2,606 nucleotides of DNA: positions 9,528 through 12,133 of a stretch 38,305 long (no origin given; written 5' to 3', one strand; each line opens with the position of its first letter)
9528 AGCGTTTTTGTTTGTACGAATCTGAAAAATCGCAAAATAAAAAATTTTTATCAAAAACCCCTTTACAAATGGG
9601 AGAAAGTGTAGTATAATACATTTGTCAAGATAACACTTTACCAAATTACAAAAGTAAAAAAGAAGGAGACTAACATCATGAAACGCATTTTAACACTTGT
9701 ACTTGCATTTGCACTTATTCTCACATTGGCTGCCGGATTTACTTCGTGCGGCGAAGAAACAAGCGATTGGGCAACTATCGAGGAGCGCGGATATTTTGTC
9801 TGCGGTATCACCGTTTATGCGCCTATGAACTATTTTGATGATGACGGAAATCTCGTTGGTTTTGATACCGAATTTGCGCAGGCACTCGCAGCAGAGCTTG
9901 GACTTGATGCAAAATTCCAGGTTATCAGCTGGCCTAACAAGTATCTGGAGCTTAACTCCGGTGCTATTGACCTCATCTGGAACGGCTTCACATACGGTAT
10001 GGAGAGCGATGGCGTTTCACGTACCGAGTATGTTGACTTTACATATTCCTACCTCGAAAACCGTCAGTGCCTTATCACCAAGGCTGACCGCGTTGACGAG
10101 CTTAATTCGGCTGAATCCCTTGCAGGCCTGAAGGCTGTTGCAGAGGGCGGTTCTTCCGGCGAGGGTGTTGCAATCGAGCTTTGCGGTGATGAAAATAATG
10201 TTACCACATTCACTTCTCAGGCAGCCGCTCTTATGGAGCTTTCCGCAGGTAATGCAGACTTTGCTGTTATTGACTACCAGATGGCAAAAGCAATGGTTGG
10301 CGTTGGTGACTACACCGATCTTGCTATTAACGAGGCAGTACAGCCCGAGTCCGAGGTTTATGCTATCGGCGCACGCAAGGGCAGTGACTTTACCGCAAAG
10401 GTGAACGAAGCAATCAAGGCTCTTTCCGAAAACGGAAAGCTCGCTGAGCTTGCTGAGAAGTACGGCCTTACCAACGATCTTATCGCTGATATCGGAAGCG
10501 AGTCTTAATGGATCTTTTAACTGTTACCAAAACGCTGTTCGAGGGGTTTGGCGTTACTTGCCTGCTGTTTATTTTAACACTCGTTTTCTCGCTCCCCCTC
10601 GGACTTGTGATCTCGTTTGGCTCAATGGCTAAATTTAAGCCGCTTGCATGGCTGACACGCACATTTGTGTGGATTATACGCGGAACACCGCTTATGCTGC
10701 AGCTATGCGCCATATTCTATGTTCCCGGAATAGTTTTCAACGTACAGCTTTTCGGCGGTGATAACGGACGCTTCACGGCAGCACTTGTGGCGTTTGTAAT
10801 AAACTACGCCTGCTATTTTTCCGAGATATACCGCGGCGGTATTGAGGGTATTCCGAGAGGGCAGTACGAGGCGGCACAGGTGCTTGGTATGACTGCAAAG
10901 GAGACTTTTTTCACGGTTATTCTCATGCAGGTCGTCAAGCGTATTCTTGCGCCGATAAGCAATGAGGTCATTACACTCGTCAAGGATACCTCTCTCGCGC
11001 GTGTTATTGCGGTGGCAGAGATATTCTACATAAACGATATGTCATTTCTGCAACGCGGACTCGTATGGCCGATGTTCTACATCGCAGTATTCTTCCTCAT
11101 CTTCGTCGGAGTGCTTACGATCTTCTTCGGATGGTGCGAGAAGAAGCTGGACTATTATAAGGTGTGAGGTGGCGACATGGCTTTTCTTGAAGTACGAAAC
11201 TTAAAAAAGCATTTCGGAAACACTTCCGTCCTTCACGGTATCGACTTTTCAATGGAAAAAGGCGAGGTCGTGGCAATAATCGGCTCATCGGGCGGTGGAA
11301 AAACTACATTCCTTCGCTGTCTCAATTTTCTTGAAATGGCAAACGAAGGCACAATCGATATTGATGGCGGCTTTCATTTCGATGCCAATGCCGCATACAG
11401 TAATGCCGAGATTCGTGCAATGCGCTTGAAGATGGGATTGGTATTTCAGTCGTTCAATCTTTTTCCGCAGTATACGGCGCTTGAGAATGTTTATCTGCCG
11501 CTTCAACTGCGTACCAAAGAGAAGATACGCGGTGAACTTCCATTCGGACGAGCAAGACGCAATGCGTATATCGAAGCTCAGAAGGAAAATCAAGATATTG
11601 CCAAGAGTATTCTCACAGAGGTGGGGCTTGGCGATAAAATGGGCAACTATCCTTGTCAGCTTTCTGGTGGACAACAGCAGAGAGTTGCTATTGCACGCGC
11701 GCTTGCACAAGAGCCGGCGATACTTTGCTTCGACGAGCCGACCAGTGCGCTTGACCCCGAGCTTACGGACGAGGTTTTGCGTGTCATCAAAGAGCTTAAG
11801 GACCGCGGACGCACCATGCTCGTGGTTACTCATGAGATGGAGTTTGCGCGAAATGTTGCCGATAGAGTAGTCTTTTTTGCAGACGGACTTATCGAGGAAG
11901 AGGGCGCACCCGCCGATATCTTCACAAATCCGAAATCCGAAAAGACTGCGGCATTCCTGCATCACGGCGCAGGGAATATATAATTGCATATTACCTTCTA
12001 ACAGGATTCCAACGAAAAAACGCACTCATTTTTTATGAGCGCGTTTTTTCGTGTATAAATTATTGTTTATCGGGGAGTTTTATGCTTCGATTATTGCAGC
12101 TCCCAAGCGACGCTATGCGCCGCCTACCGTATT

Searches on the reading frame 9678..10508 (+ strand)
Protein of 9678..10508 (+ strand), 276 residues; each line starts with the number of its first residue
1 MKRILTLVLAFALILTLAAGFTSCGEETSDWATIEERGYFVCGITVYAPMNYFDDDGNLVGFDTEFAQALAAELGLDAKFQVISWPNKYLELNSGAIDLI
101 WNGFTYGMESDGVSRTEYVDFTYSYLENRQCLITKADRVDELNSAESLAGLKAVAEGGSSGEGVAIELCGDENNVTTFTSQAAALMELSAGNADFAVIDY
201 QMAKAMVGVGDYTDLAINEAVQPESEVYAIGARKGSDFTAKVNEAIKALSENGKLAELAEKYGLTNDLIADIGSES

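Call 9: search_protein_families(library=pfam, proteins=[window:9678-10508:+])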
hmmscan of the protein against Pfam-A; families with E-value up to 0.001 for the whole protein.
window:9678-10508:+ (276 aa): 1 family
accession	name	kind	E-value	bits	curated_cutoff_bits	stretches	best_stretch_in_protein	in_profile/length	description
PF00497.25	SBP_bac_3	-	4.1e-26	91.7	26.4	1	46-263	8-130/132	Bacterial extracellular solute-binding proteins, family 3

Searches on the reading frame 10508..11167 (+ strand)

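Call 9: search_protein_families(library=pfam, proteins=[window:10508-11167:+])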
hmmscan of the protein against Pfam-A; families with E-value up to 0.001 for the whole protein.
window:10508-11167:+ (219 aa): 1 family
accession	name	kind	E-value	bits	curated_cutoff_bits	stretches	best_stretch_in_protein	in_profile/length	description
PF00528.27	BPD_transp_1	-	3.7e-15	56.6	26.4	1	29-214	2-182/184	Binding-protein-dependent transport system inner membrane component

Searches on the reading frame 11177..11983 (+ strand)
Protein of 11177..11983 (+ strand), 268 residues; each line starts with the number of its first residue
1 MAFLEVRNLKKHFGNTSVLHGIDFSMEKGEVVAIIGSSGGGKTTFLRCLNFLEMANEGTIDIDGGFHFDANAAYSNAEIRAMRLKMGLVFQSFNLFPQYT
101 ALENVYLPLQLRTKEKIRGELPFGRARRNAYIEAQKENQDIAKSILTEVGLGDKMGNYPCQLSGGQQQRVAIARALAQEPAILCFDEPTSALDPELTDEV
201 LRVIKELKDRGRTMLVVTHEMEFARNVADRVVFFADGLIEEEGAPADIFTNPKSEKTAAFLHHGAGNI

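Call 9: search_protein_families(library=pfam, proteins=[window:11177-11983:+])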
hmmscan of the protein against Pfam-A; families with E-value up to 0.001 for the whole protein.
window:11177-11983:+ (268 aa): 3 families
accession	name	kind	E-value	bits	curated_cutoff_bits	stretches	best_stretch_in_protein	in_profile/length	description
PF00005.33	ABC_tran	-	1.5e-33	116.7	25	1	19-190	1-137/137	ABC transporter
PF13304.12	AAA_21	-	5.4e-14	53.4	27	1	102-222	181-301/304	AAA domain, putative AbiEii toxin, Type IV TA system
PF02463.25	SMC_N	-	1.2e-07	31.8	40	1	130-229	111-206/220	RecF/RecN/SMC N terminal domain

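Call 21: find_encoding_contigs(protein=window:11177-11983:+, flank=10000, max_places=10)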
Protein window:11177-11983:+ (268 aa): no gene with exactly this product is on record in the collection.
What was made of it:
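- Tried and rejected: It is not on record, so the source genome is not reachable (call 21).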

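Call 32: list_cluster_members(proteins=[window:11177-11983:+, window:14974-16119:+, window:16667-17551:-, window:33482-35050:-, window:35283-36074:-, window:13802-14677:+, window:10508-11167:+])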
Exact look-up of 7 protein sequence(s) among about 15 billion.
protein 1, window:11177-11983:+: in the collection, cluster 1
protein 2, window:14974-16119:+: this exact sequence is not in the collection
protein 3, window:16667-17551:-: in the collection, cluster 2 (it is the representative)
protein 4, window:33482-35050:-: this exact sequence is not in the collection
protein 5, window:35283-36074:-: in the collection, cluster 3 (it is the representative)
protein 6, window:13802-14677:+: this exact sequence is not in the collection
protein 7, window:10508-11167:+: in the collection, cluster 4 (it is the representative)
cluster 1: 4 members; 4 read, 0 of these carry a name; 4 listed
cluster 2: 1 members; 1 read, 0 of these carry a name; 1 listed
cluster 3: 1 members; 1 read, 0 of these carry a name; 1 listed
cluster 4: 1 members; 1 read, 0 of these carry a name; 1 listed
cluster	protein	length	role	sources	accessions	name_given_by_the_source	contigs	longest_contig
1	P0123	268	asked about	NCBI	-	-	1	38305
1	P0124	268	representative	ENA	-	-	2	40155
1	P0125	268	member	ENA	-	-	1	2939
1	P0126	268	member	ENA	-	-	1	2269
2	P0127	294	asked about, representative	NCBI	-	-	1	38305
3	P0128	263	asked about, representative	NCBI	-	-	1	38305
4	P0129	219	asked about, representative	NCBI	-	-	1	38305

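Call 33: find_encoding_contigs(protein=P0125, flank=10000, max_places=5)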
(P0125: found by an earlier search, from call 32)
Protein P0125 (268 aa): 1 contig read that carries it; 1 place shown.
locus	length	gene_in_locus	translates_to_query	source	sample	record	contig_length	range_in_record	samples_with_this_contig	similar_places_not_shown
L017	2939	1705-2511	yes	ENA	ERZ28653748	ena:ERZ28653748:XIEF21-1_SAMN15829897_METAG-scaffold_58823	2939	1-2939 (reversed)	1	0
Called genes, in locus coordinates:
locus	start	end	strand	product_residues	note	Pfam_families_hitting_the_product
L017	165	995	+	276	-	PF00497:SBP_bac_3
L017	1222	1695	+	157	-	PF00528:BPD_transp_1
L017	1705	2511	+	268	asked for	PF02463:SMC_N (faint), PF00005:ABC_tran, PF13304:AAA_21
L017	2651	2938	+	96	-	?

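Call 34: find_encoding_contigs(protein=P0126, flank=10000, max_places=5)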
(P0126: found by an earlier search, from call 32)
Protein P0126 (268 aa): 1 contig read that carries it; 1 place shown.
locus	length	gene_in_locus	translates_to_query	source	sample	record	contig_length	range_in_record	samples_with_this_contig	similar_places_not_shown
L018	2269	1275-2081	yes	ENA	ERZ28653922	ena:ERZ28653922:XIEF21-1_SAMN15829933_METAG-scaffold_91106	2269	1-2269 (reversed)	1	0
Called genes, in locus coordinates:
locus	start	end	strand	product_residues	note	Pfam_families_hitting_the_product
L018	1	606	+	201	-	?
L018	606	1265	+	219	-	PF00528:BPD_transp_1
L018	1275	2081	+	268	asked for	PF02463:SMC_N (faint), PF00005:ABC_tran, PF13304:AAA_21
